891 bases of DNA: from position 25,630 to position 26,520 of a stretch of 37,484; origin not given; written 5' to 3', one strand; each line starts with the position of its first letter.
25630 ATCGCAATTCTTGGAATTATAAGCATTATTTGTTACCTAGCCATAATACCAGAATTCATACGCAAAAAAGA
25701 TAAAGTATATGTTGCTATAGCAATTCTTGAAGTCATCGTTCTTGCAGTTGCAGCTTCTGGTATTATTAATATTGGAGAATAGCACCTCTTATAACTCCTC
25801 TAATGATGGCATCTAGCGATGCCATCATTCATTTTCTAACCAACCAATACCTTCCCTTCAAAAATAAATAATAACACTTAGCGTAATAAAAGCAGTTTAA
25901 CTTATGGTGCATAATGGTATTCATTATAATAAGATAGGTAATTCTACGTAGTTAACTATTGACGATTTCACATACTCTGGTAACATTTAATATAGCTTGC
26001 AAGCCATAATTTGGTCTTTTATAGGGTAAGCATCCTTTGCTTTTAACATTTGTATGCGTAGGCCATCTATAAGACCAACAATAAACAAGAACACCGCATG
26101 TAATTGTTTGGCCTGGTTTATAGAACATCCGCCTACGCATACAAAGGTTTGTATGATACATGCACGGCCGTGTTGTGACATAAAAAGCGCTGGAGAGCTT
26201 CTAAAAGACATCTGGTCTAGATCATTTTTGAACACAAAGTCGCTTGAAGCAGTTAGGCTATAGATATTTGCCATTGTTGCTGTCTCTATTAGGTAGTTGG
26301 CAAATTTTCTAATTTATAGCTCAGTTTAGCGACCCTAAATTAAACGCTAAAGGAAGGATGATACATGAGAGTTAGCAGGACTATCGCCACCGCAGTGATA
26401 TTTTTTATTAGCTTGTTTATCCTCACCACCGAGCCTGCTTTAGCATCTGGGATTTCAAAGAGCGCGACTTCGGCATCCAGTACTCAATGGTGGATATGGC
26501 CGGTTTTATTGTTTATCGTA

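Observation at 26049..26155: Candidate antisense sRNA: a perfect 15-bp stem presents a 37-nt loop segment complementary to both TSUP-390 mRNAs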

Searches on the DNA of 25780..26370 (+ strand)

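Call 47: build_rna_model(alignment_id=A4, structure=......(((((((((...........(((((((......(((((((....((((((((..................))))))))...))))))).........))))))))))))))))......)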
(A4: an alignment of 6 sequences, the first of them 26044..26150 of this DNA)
Model R1 built from alignment A4 (6 sequences, 125 columns); structure: as given.
model positions 112; base pairs 31; branch points 0; effective number of sequences 1.58; information 0.59 bits per position. Calibrated on 0.2 Mb of random sequence (short: E-values are rough).
structure used (alignment columns):
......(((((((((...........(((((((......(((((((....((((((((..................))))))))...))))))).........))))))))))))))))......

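Call 48: search_with_rna_model(model_id=R1, sources=[window, L001, L003, L007, L008, L016, L017, L022, L024, L025, L026, L027, L028, L029, L030, L031], max_evalue=10)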
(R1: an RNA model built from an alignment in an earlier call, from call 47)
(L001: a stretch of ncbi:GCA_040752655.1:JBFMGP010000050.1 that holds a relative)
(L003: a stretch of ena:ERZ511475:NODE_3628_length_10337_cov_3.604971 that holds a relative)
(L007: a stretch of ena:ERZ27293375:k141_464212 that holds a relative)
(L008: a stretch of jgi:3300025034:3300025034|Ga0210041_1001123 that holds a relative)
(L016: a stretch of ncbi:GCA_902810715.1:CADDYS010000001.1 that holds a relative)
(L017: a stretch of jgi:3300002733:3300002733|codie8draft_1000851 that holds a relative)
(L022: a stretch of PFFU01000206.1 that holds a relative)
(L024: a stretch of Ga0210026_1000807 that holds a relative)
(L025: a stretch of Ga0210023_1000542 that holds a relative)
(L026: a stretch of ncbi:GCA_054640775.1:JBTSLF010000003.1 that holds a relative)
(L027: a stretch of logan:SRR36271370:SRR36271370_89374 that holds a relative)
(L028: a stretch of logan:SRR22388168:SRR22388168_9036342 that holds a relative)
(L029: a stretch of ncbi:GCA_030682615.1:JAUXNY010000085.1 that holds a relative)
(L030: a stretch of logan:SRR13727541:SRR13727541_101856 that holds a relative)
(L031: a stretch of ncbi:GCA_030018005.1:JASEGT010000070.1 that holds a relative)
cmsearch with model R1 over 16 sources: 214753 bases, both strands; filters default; matches with E-value up to 10: 31.
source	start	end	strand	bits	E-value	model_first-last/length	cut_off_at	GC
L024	4304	4415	+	126.3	7.1e-34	1-112/112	no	0.45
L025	5816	5927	-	126.3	7.1e-34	1-112/112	no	0.45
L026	6495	6605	+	116.1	6.7e-31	1-112/112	no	0.43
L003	683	791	+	105.2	1e-27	1-112/112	no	0.4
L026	6941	7052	+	105.1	1.1e-27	1-112/112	no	0.46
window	26043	26151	+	101.6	1.2e-26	1-112/112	no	0.39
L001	8677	8785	+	101.6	1.2e-26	1-112/112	no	0.39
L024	3781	3903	+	97.2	2.2e-25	1-112/112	no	0.43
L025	6328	6450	-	97.2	2.2e-25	1-112/112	no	0.43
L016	9245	9347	+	91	1.4e-23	1-112/112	no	0.37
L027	2728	2775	+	38.9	2.2e-08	1-49/112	3'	0.38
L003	683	791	-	32.1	2.1e-06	1-112/112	no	0.4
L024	4304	4415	-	28.2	2.9e-05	1-112/112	no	0.45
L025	5816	5927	+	28.2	2.9e-05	1-112/112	no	0.45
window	26043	26151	-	26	0.00013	1-112/112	no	0.39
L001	8677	8785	-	26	0.00013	1-112/112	no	0.39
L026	6941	7052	-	24.5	0.00036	1-112/112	no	0.46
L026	6495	6605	-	21.5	0.0027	1-112/112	no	0.43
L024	3781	3903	-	19.1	0.013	1-112/112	no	0.43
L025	6328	6450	+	19.1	0.013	1-112/112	no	0.43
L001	5857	5944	+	17.6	0.035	23-91/112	no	0.33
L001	19574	19617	-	14.8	0.23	33-77/112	no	0.34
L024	1422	1528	+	14.7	0.26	1-112/112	no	0.5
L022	5851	5894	+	13.6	0.54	33-77/112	no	0.3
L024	1103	1146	+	13.6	0.54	33-77/112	no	0.3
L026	3858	3901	+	13.6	0.54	33-77/112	no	0.3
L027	91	134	+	13.6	0.54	33-77/112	no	0.3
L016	6910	6950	+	11.7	1.9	32-78/112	no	0.32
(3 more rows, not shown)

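Call 61: search_with_rna_model(model_id=R1, sources=[L032, L033, L034, L035, L036], max_evalue=1)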
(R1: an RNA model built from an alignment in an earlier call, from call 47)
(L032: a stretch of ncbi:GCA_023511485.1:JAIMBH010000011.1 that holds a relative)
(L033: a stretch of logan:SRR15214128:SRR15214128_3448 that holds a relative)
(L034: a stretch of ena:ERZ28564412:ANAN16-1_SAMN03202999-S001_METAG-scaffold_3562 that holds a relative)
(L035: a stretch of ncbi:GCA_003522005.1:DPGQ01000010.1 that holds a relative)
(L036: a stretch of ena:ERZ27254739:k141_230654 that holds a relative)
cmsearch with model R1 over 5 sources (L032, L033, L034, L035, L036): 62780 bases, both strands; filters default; matches with E-value up to 1: 4.
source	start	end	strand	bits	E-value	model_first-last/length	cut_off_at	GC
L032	3820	3929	-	76.6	6.6e-20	1-112/112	no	0.4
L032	3820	3929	+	18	0.0079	1-112/112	no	0.4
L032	6397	6496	-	14.1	0.11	1-112/112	no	0.38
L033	1705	1804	-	14.1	0.11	1-112/112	no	0.38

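Call 64: search_with_rna_model(model_id=R1, sources=[window, L003, L016, L024, L026, L032], max_evalue=1e-10, make_alignment=true, show_alignments=8)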
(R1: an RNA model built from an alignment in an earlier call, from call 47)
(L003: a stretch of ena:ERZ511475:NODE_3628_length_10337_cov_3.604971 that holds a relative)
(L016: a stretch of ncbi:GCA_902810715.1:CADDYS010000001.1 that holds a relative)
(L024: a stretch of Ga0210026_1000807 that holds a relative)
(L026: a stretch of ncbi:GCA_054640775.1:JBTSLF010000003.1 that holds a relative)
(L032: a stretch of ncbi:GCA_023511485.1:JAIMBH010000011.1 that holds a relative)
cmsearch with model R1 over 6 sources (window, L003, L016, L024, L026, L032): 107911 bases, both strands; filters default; matches with E-value up to 1e-10: 8.
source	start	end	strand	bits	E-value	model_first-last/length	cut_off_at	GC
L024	4304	4415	+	126.3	3.5e-34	1-112/112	no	0.45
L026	6495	6605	+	116.1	3.4e-31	1-112/112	no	0.43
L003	683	791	+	105.2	5.1e-28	1-112/112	no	0.4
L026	6941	7052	+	105.1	5.3e-28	1-112/112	no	0.46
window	26043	26151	+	101.6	5.8e-27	1-112/112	no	0.39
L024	3781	3903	+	97.2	1.1e-25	1-112/112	no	0.43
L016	9245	9347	+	91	7.1e-24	1-112/112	no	0.37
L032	3820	3929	-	76.6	1.1e-19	1-112/112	no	0.4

Alignment A6: 8 matches aligned to the model, 124 columns, each read 5' to 3' on its own strand. Consensus structure (alignment columns), stored with it:
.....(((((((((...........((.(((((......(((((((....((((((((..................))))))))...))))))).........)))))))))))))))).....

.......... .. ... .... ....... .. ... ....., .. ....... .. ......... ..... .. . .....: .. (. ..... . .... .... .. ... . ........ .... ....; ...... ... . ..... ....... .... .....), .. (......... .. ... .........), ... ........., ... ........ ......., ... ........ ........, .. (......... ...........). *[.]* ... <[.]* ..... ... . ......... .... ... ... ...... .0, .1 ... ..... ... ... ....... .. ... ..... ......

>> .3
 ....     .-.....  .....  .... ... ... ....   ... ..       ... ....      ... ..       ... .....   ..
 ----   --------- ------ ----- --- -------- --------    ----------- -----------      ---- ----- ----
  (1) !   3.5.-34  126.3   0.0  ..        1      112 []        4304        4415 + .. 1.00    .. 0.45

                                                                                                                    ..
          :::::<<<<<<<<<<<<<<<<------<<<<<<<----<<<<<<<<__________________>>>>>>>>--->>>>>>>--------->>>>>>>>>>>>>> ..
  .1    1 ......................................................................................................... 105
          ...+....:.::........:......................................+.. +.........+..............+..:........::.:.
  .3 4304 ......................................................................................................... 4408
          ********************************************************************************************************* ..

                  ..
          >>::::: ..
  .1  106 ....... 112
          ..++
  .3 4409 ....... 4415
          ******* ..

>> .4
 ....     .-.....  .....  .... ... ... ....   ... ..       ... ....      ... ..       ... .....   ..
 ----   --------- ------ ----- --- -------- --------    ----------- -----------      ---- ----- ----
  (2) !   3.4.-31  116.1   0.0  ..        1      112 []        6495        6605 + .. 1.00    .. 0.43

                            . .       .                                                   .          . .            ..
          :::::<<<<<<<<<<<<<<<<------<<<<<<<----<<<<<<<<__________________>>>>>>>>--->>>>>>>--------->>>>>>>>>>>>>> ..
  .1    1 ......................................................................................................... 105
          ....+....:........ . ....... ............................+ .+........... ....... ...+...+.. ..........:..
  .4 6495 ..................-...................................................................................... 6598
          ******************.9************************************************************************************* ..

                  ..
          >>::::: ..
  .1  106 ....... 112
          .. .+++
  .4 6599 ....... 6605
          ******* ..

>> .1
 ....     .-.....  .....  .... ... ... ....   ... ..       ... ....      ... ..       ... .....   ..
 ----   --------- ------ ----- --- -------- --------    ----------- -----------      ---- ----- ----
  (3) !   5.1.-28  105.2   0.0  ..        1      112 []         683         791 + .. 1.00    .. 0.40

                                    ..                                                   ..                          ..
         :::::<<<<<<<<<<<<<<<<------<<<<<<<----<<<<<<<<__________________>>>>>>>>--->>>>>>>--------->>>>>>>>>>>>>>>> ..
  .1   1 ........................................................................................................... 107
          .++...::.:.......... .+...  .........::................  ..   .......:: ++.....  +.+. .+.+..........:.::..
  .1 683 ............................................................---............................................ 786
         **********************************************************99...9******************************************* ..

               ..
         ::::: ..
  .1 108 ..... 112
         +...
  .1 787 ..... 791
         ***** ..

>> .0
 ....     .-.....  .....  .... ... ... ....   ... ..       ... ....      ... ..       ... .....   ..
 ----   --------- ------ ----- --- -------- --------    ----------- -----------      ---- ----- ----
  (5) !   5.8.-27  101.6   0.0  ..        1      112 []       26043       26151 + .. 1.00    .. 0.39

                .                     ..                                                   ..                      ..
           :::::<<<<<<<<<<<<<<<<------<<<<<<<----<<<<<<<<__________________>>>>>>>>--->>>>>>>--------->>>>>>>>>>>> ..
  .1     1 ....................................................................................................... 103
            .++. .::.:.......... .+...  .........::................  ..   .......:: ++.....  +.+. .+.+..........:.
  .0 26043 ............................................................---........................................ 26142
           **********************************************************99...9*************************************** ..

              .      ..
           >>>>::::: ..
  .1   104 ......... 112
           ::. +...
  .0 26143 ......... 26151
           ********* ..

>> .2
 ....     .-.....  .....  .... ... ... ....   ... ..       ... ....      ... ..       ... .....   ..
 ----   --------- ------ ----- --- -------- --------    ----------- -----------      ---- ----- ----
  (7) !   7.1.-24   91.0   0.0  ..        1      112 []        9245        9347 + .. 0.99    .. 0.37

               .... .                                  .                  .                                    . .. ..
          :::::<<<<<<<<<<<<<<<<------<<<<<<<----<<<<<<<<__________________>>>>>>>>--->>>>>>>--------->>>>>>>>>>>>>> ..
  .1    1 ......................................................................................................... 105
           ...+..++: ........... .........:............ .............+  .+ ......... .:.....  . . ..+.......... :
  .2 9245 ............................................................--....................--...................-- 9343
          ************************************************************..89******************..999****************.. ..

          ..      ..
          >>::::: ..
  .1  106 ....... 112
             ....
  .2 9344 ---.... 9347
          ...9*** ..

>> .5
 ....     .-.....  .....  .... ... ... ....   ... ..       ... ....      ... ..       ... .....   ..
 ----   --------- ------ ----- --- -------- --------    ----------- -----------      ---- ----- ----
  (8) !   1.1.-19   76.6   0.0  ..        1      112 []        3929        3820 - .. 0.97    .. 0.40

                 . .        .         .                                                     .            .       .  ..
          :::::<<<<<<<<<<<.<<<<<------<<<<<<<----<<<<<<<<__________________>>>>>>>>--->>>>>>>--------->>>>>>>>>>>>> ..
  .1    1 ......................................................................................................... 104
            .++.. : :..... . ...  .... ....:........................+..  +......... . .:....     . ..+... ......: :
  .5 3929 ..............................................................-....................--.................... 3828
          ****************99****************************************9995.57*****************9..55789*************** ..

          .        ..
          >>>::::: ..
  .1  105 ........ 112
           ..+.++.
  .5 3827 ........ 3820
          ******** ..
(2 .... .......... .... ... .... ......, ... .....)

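Call 67: search_rna_families(source=window, start=25780, end=26370, threshold=evalue, max_evalue=10)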
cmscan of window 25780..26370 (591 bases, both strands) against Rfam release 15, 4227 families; matches with E-value up to 10: 3.
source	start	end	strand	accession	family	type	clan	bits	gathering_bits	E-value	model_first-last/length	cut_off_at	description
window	25797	25928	-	RF02084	STnc130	Gene; sRNA;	-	29.3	55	0.023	1-135/135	no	Enterobacteria sRNA STnc130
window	26010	26087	+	RF04273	MIR827_2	Gene; miRNA;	CL00143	19.2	67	1.7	1-89/89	no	MIR827_2 microRNA precursor family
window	25785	25829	-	RF02475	GlsR6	Gene; snRNA; snoRNA; CD-box;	-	14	75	1.3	1-59/59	no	Small nucleolar RNA GlsR6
